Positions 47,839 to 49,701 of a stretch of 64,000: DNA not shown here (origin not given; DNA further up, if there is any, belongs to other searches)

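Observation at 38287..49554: About 3.7k aa Calx-beta-repeat protein with an autotransporter-type C-terminal barrel carried next to a transposon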

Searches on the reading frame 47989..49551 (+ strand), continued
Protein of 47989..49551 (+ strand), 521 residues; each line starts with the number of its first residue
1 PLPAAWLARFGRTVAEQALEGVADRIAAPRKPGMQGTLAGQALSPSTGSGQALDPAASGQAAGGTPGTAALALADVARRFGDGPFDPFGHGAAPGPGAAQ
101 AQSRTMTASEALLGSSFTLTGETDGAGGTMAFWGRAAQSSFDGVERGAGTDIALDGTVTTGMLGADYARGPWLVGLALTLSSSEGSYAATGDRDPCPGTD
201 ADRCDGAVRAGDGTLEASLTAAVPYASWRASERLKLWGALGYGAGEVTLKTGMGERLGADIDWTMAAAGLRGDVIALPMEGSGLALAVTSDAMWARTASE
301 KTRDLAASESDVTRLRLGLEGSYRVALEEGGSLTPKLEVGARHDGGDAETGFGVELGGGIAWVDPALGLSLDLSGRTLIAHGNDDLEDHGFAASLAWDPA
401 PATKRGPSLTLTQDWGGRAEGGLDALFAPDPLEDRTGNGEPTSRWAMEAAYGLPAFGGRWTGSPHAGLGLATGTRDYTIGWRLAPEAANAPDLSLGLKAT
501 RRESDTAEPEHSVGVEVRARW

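Call 63: search_solved_structures(query=A1, max_evalue=10, show_alignments=3)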
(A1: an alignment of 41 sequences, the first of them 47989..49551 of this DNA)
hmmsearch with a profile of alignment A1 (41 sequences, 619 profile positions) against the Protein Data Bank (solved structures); distinct sequences matched with E-value up to 10: 14.
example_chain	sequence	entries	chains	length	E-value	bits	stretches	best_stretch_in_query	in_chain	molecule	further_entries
3us9_A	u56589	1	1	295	2.3e-08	36.1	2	22-88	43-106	Sodium/calcium exchanger 1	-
8sgi_A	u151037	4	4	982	1.4e-06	30.2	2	23-87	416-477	Sodium/calcium exchanger 1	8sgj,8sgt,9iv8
3rb5_A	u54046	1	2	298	4e-06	28.7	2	17-101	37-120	Na/Ca exchange protein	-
3rb7_A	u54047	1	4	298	6.5e-06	28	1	17-101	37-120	Na/Ca exchange protein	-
2fws_A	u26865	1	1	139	5.9e-05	24.8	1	21-89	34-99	Sodium/calcium exchanger 1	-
2dpk_A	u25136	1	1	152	7.4e-05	24.5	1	21-89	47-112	Sodium/calcium exchanger 1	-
8jp0_A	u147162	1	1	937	0.00022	22.9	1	23-87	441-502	Sodium/calcium exchanger 1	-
3e9t_A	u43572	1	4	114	0.0003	22.5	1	10-100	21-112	Na/Ca exchange protein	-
3ead_A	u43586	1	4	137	0.00037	22.2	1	10-101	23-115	Na/Ca exchange protein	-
3gin_A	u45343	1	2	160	0.0006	21.5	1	21-88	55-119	Sodium/calcium exchanger 1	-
2fwu_A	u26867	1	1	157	0.011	17.3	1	16-100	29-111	Sodium/calcium exchanger 1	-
2kls_A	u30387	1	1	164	0.012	17.1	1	16-100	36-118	Sodium/calcium exchanger 1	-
2lt9_A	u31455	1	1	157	0.12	13.8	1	12-84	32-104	Protein Slc8a3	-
2qvk_A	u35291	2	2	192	0.22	13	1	17-91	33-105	Sodium/calcium exchanger 1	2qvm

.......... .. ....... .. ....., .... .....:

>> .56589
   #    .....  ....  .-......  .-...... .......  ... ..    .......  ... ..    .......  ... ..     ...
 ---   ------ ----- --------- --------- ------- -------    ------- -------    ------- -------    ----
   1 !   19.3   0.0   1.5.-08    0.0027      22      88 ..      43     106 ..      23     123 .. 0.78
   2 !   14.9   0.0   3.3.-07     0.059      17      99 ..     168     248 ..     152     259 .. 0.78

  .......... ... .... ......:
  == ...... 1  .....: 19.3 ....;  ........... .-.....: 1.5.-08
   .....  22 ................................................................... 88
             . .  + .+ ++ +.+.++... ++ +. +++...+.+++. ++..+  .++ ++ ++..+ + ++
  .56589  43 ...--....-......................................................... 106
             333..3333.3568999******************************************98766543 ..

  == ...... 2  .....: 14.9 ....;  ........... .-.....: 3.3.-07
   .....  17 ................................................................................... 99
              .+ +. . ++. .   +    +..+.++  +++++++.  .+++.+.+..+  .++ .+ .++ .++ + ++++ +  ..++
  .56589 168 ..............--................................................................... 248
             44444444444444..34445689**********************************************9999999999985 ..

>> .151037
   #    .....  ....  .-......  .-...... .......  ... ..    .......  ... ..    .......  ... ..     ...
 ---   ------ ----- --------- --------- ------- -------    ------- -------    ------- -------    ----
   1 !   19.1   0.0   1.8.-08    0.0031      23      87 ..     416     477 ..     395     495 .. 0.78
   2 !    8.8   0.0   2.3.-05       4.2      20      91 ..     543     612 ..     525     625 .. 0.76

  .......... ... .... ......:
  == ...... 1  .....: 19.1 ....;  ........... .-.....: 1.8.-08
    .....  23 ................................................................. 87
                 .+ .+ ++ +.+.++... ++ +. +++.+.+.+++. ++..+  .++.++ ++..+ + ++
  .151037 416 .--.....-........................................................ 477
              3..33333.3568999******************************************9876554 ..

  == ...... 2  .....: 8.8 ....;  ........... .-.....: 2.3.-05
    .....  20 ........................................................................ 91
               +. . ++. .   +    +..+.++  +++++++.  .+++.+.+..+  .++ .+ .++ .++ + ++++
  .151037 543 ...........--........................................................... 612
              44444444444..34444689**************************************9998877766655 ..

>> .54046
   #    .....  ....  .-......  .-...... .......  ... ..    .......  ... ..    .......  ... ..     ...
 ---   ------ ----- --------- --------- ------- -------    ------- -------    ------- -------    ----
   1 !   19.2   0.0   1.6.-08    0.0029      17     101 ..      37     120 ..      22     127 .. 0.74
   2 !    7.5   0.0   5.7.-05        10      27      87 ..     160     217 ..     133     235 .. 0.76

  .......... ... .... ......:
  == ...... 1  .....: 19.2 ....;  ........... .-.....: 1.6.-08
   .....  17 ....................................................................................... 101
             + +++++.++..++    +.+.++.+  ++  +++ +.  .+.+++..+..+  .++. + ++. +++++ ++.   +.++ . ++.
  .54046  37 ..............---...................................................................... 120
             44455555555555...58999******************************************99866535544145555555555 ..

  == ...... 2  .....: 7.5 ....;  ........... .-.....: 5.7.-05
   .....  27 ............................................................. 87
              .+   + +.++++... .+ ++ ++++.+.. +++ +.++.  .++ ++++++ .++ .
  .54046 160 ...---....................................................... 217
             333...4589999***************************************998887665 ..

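Call 71: fold_search(model_id=the predicted structure, library=pdb)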
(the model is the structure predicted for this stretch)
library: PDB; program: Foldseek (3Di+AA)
matches with E <= 10: 678; with E <= 0.001: 32
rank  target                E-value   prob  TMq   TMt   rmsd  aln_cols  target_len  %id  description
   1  5nec_B                1.0e-05  1.00  0.33  0.28  15.3       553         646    8  Crystal structure of the siderophore receptor PiuD from Pseudomonas aeruginosa (released 2018-02-07)
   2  6h7v_A                1.1e-05  1.00  0.38  0.31  15.0       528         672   11  Crystal structure of BauA, the Ferric preacinetobactin receptor from Acinetobacter baumannii (released 2018-10-10)
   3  3qq2_A                2.3e-05  1.00  0.32  0.58   5.6       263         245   20  Crystal Structure of the Beta Domain of the Bordetella Autotransporter Brka (released 2011-04-13)
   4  3qq2_B                2.4e-05  1.00  0.31  0.57   6.1       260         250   20  Crystal Structure of the Beta Domain of the Bordetella Autotransporter Brka (released 2011-04-13)
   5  6h7f_A                2.8e-05  1.00  0.34  0.28  15.3       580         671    9  Crystal structure of BauA, the Ferric preacinetobactin receptor from Acinetobacter baumannii in complex with Fe3+-Prea (released 2018-10-10)
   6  4rdt_B                3.5e-05  1.00  0.36  0.31  13.9       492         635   12  Structure of the bacterial Zn-transporter ZnuD from Neisseria meningitidis (flexible conformation bound to a zinc ion) (released 2015-08-19)
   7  3qq2_C                4.1e-05  1.00  0.32  0.60   5.8       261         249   19  Crystal Structure of the Beta Domain of the Bordetella Autotransporter Brka (released 2011-04-13)
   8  6h7v_B                5.2e-05  1.00  0.38  0.31  15.2       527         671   10  Crystal structure of BauA, the Ferric preacinetobactin receptor from Acinetobacter baumannii (released 2018-10-10)
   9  5nec_A                5.2e-05  1.00  0.33  0.28  15.3       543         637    8  Crystal structure of the siderophore receptor PiuD from Pseudomonas aeruginosa (released 2018-02-07)
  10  4rdt_A                6.1e-05  1.00  0.36  0.32  13.7       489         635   12  Structure of the bacterial Zn-transporter ZnuD from Neisseria meningitidis (flexible conformation bound to a zinc ion) (released 2015-08-19)
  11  6v81                  1.1e-04  0.99  0.26  0.22  19.7       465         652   12  The crystal structure of the outer-membrane transporter YncD (released 2020-05-06)
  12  8s34_A                1.6e-04  1.00  0.31  0.25  17.0       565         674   10  Ferric-mycobactin receptor (FemA) in complex with aeruginic acid (released 2025-02-26)
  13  6qgx_A                1.6e-04  0.99  0.22  0.29  18.0       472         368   10  Crystal structure of E.coli BamA beta-barrel in complex with nanobody F7 (released 2019-06-26)
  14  1fep                  1.8e-04  1.00  0.35  0.28  13.3       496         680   14  FERRIC ENTEROBACTIN RECEPTOR (released 1999-01-13)
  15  7omm_A                1.8e-04  0.99  0.24  0.20  21.0       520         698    8  Cryo-EM structure of N. gonorhoeae LptDE in complex with ProMacrobodies (MBPs have not been built de novo) (released 2022-05-04)
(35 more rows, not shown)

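Call 81: search_protein_families(library=pfam, alignment_id=A1, max_evalue=0.01)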
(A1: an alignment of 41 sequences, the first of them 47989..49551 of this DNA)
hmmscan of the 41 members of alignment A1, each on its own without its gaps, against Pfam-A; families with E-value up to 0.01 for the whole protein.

A. member 1, window:47989-49551:+ (521 aa): 0 families

B. families by the number of members that match (of 41 scanned): 4 families
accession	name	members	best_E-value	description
PF03160.20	Calx-beta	20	3.3e-19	Calx-beta domain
PF03797.25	Autotransporter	5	5.3e-09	Autotransporter beta-domain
PF13505.12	OMP_b-brl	5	1.7e-05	Outer membrane protein beta-barrel domain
PF20579.4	LapA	1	0.0069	LapA domain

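Call 82: search_protein_families(library=pfam, proteins=[P0061, P0069, P0092, P0111], max_evalue=0.1)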
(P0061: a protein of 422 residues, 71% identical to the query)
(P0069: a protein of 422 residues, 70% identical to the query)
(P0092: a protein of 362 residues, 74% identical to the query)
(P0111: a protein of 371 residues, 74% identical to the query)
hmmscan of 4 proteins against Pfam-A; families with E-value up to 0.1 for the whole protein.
P0061 (422 aa): 1 family
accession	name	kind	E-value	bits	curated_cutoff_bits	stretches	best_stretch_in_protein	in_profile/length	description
PF03797.25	Autotransporter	-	6.6e-09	36.3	26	1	27-250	1-207/255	Autotransporter beta-domain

P0069 (422 aa): 1 family
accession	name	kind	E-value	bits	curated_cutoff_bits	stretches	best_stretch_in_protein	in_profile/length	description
PF03797.25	Autotransporter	-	2e-06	28.2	26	1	27-250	1-207/255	Autotransporter beta-domain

P0092 (362 aa): 2 families
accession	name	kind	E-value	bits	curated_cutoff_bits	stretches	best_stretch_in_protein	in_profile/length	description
PF03797.25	Autotransporter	-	5.3e-09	36.6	26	1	1-192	29-207/255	Autotransporter beta-domain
PF13505.12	OMP_b-brl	-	0.00055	20.6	28.7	0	126-239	56-173/175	Outer membrane protein beta-barrel domain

P0111 (371 aa): 2 families
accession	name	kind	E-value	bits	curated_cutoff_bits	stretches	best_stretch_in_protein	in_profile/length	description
PF03797.25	Autotransporter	-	1e-06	29.1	26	1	60-201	56-207/255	Autotransporter beta-domain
PF13505.12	OMP_b-brl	-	1.7e-05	25.5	28.7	1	70-246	5-171/175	Outer membrane protein beta-barrel domain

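Call 83: predict_structure(alignment_id=A3)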
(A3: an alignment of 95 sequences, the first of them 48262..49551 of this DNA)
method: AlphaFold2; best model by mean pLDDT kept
length: 430 residues; sequences in the alignment: 95
mean_pLDDT: 75.5   pTM: 0.60
mean pLDDT of the five models: 75.5, 75.0, 74.7, 73.0, 73.0
residues with pLDDT >= 90: 121; 70-90: 165; 50-70: 82; < 50: 62
segments of 3 or more residues with pLDDT < 50: 1-21, 308-313, 325-350
pLDDT, mean of each block of 10 residues (from residue 1): 41 37 60 86 75 55 78 91 93 81 61 57 92 96 95 93 89 95 93 96 86 66 92 93 94 73 88 76 76 53 47 56 49 39 40 72 83 86 85 77 87 88 77
secondary structure, 60 per line:
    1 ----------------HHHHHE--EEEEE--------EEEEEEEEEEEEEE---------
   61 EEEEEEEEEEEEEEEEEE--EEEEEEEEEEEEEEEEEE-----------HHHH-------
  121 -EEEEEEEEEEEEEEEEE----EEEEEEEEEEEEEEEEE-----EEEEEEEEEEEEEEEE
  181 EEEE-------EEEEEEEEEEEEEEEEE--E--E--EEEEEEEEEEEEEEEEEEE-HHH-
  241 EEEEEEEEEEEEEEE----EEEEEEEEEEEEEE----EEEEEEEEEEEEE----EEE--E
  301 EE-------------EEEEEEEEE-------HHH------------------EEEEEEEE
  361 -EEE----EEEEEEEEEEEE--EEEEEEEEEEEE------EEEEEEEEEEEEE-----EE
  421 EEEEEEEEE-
elements in order: H17-21 E25-29 E38-51 E61-78 E81-98 H110-113 E122-138 E143-159 E165-184 E192-208 E217-235 E241-255 E260-273 E278-290 E295-297 E300-302 E316-324 E353-360 E362-364 E369-380 E383-394 E401-413 E419-429
